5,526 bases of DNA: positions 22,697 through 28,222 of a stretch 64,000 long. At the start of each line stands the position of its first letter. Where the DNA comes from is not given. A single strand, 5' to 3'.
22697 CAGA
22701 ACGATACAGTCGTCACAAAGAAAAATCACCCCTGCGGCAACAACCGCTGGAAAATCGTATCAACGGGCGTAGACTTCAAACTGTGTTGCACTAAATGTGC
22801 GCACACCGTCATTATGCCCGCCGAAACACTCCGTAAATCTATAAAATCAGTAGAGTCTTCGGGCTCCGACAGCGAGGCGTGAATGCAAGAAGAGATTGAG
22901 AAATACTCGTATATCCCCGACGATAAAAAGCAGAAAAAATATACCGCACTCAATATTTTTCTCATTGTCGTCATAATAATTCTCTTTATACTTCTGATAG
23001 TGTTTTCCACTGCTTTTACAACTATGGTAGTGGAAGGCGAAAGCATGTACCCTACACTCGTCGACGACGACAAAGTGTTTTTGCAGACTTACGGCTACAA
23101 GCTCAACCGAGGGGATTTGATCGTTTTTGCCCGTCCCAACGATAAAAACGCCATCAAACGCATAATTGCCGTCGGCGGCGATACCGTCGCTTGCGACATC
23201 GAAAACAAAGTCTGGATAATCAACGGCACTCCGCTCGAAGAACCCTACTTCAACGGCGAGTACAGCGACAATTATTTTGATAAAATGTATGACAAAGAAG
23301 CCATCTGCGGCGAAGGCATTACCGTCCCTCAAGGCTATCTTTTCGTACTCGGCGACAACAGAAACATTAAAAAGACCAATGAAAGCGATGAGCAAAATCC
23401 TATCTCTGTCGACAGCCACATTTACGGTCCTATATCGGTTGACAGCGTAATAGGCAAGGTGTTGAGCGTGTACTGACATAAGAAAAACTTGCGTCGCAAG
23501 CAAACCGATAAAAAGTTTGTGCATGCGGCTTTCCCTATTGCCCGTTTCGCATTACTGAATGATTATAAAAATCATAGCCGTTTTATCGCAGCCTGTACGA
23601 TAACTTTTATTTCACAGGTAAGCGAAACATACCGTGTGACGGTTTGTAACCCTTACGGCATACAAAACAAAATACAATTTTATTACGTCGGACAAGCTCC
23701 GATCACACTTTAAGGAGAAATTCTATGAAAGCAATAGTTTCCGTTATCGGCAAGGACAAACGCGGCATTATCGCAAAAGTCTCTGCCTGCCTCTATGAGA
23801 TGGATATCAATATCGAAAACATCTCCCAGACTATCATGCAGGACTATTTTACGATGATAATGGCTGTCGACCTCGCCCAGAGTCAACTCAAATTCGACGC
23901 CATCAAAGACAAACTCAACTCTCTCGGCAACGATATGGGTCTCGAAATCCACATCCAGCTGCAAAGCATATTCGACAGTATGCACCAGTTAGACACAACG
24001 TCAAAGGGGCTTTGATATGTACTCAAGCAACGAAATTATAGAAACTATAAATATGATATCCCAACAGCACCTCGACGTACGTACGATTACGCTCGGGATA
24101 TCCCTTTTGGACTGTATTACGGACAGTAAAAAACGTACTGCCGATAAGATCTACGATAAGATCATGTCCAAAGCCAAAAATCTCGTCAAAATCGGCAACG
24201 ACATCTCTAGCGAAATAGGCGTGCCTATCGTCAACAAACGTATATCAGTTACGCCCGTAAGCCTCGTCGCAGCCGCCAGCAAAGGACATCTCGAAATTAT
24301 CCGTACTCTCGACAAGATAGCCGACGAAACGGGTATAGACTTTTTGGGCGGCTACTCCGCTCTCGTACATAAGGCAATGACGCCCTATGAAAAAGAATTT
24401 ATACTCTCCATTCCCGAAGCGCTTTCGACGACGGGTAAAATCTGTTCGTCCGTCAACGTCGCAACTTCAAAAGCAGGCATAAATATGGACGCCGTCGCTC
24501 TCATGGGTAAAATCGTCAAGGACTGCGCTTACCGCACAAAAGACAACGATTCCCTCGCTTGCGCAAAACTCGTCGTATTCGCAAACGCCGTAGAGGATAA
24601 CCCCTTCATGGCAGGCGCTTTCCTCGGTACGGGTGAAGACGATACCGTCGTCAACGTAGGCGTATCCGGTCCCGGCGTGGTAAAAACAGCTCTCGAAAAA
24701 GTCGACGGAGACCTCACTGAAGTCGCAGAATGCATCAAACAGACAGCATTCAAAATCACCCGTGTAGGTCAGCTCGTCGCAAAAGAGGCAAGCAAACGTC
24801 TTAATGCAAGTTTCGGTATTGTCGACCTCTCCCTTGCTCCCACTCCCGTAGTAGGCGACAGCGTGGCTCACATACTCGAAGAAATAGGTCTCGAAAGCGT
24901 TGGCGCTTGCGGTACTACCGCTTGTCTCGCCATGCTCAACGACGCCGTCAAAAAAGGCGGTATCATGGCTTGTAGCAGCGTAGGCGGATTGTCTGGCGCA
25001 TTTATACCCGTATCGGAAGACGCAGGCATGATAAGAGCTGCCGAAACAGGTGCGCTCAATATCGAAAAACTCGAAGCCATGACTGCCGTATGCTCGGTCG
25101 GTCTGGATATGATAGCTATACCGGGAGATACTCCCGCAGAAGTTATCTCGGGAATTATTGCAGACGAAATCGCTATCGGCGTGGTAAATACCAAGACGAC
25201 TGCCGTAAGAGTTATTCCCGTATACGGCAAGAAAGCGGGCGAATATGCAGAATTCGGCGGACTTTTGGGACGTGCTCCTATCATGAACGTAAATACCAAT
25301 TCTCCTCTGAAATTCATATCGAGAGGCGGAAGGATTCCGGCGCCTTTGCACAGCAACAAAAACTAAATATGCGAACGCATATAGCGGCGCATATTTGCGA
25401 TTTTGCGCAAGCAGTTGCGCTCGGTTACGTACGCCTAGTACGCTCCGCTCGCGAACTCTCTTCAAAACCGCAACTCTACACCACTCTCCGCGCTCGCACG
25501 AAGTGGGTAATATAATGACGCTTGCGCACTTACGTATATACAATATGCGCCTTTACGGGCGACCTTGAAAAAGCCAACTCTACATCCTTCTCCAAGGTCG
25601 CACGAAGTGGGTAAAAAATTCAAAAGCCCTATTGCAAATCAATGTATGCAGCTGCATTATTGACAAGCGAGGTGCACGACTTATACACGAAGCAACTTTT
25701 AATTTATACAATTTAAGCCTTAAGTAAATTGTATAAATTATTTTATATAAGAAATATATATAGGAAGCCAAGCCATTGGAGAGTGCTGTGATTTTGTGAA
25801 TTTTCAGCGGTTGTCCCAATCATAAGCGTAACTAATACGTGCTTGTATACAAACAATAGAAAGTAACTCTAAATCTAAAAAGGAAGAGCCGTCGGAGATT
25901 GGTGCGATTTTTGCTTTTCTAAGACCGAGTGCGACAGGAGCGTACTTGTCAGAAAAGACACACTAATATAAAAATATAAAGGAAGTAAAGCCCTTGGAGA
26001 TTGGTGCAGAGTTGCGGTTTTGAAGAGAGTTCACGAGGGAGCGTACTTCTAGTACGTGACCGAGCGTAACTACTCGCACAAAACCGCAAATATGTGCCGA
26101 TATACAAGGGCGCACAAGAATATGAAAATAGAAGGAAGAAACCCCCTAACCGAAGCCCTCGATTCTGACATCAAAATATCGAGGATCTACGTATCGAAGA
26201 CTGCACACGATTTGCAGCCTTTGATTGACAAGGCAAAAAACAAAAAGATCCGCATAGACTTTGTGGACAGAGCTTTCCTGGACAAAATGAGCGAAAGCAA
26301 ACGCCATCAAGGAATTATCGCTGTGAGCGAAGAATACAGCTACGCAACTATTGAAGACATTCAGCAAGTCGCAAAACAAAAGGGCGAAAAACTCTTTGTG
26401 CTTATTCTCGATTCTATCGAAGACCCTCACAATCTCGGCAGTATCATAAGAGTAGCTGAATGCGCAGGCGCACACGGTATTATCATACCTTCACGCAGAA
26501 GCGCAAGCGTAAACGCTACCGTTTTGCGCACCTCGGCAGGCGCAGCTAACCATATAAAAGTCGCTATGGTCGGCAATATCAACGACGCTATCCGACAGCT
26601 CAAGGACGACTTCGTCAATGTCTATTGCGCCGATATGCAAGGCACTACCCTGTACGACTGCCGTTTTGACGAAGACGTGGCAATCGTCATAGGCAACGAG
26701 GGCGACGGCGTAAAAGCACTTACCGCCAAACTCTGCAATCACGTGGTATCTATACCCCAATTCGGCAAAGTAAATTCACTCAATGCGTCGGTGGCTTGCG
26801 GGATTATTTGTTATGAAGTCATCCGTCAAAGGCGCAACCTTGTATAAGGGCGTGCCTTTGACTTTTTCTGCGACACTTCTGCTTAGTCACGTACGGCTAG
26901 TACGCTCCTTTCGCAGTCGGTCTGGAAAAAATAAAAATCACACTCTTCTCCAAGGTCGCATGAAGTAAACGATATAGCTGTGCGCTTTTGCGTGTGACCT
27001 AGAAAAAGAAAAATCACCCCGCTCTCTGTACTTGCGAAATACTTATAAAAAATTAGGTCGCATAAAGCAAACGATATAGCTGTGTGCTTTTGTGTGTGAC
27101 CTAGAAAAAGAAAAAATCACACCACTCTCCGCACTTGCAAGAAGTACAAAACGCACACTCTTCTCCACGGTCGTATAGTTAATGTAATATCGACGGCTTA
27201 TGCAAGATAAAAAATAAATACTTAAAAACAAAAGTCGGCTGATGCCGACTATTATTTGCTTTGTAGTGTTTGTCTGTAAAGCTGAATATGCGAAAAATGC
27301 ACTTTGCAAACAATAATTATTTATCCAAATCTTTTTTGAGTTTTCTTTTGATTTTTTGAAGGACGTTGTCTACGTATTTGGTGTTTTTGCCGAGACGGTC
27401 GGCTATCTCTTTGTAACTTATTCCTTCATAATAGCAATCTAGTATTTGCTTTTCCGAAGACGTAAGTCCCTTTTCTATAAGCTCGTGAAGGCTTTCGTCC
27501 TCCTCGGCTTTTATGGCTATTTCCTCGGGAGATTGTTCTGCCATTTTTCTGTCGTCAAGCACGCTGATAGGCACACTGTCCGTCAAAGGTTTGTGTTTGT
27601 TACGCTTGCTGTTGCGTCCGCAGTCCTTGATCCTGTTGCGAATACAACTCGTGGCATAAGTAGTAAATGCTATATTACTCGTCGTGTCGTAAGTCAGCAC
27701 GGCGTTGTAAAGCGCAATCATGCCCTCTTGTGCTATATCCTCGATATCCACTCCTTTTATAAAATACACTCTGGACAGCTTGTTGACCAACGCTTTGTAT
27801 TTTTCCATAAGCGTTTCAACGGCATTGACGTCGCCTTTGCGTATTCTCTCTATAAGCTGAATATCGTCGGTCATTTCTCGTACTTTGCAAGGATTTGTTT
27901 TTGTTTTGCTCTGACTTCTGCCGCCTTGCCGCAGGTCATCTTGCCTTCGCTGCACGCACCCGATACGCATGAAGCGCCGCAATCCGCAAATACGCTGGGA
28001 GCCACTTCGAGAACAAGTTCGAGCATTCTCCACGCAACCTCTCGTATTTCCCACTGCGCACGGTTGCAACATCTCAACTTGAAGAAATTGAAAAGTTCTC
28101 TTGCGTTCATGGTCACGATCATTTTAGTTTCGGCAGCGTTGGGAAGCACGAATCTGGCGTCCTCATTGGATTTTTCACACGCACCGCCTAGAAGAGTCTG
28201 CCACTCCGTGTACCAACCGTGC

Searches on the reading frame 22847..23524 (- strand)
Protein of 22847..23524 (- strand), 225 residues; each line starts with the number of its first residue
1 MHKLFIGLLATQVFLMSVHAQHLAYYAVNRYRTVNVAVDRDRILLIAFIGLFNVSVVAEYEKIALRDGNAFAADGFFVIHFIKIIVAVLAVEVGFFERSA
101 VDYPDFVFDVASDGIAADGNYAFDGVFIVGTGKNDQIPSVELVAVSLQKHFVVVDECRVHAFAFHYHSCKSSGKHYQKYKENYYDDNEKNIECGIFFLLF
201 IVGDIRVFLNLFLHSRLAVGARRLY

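Call 39: search_protein_families(library=pfam, proteins=[window:22847-23524:-], max_evalue=0.00001)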
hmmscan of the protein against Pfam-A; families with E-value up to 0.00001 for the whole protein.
window:22847-23524:- (225 aa): 0 families

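Call 47: search_protein_families(library=pfam, alignment_id=A4, max_evalue=0.00001)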
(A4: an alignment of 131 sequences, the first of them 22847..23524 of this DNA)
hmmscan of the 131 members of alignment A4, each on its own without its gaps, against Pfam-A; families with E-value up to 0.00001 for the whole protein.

A. member 1, window:22847-23524:- (225 aa): 0 families

B. families by the number of members that match (of 131 scanned): 147 families (the first 25 are shown)
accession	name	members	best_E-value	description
PF00465.25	Fe-ADH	2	1e-21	Iron-containing alcohol dehydrogenase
PF01116.26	F_bP_aldolase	1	1.3e-104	Fructose-bisphosphate aldolase class-II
PF02275.23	CBAH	1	5.7e-101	Linear amide C-N hydrolases, choloylglycine hydrolase family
PF01026.27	TatD_DNase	1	2.2e-82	TatD related DNase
PF00155.27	Aminotran_1_2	1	2.1e-76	Aminotransferase class I and II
PF00573.27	Ribosomal_L4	1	2.8e-75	Ribosomal protein L4/L1 family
PF13421.11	Band_7_1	1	2.8e-75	SPFH domain-Band 7 family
PF02511.20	Thy1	1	1.3e-72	Thymidylate synthase complementing protein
PF02677.20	QueH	1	1.7e-65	Epoxyqueuosine reductase QueH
PF00294.29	PfkB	1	1e-54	pfkB family carbohydrate kinase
PF00398.26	RrnaAD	1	1.1e-53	Ribosomal RNA adenine dimethylase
PF01257.25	2Fe-2S_thioredx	1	1e-52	Thioredoxin-like [2Fe-2S] ferredoxin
PF02073.20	Peptidase_M29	1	4.8e-50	Thermophilic metalloprotease (M29)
PF00370.27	FGGY_N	1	1e-49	FGGY family of carbohydrate kinases, N-terminal domain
PF00248.27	Aldo_ket_red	1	2e-48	Aldo/keto reductase family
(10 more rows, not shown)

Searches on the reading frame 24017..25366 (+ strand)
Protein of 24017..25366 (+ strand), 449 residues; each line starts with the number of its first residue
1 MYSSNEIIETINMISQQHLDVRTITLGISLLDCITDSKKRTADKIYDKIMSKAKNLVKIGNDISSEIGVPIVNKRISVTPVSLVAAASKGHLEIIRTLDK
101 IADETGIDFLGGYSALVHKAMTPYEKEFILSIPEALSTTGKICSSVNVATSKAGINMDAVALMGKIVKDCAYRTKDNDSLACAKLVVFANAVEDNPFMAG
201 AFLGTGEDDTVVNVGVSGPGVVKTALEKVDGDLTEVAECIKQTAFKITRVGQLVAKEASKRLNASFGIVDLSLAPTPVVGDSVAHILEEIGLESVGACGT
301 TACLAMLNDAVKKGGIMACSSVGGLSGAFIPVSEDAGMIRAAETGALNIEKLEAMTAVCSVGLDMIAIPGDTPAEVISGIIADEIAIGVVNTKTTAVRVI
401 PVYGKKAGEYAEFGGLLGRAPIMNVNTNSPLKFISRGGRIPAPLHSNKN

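Call 12: search_protein_families(library=pfam, proteins=[window:24017-25366:+])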
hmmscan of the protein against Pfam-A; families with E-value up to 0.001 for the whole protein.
window:24017-25366:+ (449 aa): 1 family
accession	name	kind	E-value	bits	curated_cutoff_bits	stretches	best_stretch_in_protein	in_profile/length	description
PF05167.17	DUF711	-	3.8e-187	622.6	25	1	12-419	1-412/413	Uncharacterised ACR (DUF711)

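Call 51: find_encoding_contigs(protein=window:24017-25366:+, flank=10000, max_places=6)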
Protein window:24017-25366:+ (449 aa): 22 contigs read that carry it; 6 places shown.
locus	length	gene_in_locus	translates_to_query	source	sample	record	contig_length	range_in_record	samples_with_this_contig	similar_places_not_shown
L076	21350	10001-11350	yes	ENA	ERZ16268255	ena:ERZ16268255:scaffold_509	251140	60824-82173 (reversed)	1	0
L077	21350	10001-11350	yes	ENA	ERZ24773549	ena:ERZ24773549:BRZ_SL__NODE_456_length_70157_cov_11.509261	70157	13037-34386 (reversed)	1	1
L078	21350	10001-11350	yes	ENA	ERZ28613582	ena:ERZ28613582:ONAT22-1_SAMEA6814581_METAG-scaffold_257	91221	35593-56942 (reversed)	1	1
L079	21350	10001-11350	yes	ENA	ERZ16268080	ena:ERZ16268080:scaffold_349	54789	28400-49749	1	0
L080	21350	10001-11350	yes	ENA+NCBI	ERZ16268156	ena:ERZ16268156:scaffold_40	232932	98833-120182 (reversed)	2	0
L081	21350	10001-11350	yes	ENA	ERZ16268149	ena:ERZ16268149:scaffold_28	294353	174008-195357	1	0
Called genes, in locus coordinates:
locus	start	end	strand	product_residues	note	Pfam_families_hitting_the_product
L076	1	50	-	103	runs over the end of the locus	PF01035:DNA_binding_1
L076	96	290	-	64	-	-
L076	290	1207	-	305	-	PF01522:Polysacc_deac_1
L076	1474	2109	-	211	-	-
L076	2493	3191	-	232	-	PF01520:Amidase_3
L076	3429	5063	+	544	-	PF02838:Glyco_hydro_20b, PF14845:Glycohydro_20b2 (faint), PF00728:Glyco_hydro_20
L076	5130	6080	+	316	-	PF13280:WYL (weak)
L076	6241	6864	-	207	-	-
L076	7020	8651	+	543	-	-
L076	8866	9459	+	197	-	PF10502:Peptidase_S26, PF00717:Peptidase_S24 (faint)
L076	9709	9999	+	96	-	PF01842:ACT, PF13740:ACT_6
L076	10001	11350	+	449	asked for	PF05167:DUF711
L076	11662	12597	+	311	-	PF08032:SpoU_sub_bind, PF00588:SpoU_methylase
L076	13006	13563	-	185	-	PF04542:Sigma70_r2, PF26355:HTH_VMAP-M9 (faint), PF08281:Sigma70_r4_2 (weak), PF00196:GerE (weak), PF04545:Sigma70_r4 (faint)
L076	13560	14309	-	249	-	PF02511:Thy1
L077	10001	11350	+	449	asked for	PF05167:DUF711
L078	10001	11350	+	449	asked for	PF05167:DUF711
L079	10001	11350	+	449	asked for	PF05167:DUF711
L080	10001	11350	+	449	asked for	PF05167:DUF711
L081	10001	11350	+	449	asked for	PF05167:DUF711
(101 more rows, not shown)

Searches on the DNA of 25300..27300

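Call 32: search_rna_families(source=window, start=25300, end=27300, threshold=evalue, max_evalue=5)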
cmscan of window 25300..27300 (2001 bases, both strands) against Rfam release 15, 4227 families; matches with E-value up to 5: 1.
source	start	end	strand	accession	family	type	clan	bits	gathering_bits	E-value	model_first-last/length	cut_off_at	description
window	25379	25492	-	RF03212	mir-2788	Gene; miRNA;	-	23.3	62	0.039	1-92/92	no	mir-2788 microRNA precursor family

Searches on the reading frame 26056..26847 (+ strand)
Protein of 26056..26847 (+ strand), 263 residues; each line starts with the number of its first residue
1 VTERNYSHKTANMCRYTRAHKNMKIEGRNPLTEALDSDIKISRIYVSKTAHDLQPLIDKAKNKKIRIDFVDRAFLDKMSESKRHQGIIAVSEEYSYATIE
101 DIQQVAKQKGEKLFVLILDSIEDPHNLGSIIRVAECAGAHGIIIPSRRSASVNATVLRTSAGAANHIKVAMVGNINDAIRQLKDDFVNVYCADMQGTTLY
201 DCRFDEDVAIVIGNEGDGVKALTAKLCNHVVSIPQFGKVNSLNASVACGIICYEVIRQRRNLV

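Call 12: search_protein_families(library=pfam, proteins=[window:26056-26847:+])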
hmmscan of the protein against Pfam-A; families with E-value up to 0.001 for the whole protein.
window:26056-26847:+ (263 aa): 4 families
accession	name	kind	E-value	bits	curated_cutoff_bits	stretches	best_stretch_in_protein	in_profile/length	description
PF00588.24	SpoU_methylase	-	4.2e-42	144.1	29.7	1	114-253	2-142/142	SpoU rRNA Methylase family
PF08032.17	SpoU_sub_bind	-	1.3e-20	73.9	22.8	1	25-96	2-75/76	RNA 2'-O ribose methyltransferase substrate binding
PF04705.17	TSNR_N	-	1e-06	29.3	28.3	1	18-103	24-109/111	Thiostrepton-resistance methylase, N terminus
PF22435.1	MRM3-like_sub_bind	-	0.00053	20.8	27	1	22-89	21-84/84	MRM3-like substrate binding domain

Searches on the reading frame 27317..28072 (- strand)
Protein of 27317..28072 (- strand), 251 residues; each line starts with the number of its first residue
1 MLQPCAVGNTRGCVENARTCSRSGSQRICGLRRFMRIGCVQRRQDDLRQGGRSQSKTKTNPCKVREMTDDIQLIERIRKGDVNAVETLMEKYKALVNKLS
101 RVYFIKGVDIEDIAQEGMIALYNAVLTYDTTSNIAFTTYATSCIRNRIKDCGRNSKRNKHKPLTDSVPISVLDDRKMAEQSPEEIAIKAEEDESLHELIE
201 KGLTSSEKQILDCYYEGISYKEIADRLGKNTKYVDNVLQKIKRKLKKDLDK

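Call 40: search_protein_families(library=pfam, proteins=[window:27317-28072:-], max_evalue=0.00001)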
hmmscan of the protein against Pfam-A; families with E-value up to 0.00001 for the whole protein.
window:27317-28072:- (251 aa): 1 family
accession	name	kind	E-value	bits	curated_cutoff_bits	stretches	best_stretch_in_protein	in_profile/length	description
PF04542.20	Sigma70_r2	-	2.1e-13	50.3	24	1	88-154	1-67/71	Sigma-70 region 2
